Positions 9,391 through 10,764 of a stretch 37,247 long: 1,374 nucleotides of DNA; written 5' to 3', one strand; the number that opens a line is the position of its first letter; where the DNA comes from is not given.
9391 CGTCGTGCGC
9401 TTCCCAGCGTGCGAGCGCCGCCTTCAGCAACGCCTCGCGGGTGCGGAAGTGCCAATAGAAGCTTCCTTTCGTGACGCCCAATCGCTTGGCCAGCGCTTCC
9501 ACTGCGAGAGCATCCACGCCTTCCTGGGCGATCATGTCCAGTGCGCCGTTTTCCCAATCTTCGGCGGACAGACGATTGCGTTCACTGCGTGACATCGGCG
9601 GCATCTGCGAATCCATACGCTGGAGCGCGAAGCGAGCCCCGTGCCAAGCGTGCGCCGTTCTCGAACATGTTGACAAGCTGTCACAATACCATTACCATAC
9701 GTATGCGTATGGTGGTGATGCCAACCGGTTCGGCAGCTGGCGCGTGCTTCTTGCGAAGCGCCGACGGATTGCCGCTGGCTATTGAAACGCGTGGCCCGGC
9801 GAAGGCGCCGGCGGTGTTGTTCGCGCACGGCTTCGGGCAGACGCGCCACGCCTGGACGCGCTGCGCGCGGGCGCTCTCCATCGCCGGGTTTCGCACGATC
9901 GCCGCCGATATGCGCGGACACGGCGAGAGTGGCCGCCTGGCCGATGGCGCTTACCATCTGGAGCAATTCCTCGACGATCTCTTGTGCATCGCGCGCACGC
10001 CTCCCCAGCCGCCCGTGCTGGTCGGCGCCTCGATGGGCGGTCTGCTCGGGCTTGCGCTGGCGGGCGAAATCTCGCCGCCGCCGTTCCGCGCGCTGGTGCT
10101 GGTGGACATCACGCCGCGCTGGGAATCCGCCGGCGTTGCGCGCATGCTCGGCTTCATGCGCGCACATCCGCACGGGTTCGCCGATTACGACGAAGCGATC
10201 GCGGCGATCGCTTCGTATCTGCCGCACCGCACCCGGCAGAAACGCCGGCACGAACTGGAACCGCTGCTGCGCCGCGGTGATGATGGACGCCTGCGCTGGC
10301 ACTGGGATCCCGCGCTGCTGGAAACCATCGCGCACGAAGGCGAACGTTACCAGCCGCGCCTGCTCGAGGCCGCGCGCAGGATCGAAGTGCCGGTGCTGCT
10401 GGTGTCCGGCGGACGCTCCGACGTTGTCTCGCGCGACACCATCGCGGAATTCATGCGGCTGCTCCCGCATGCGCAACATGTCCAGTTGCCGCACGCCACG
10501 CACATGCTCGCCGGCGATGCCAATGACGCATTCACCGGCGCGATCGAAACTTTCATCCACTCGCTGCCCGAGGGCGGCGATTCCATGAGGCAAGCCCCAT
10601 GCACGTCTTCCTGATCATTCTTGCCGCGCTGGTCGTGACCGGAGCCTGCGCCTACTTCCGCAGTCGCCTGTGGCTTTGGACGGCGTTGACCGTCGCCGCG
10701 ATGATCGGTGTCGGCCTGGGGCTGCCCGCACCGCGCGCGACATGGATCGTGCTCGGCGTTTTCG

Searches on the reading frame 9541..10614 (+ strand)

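Call 47: search_protein_families(library=pfam, proteins=[window:9541-10614:+], max_evalue=0.00001)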
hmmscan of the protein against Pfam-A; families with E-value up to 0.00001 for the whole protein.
window:9541-10614:+ (357 aa): 3 families
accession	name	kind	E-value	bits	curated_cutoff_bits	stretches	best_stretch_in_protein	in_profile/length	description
PF00561.26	Abhydrolase_1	-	2.4e-28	99.9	25.8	1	90-323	1-240/245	alpha/beta hydrolase fold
PF12146.15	Hydrolase_4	-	6.6e-20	71.9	27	1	90-188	5-107/239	Serine aminopeptidase, S33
PF12697.13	Abhydrolase_6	-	5.8e-19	70.1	26.3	1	92-331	1-214/217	Alpha/beta hydrolase family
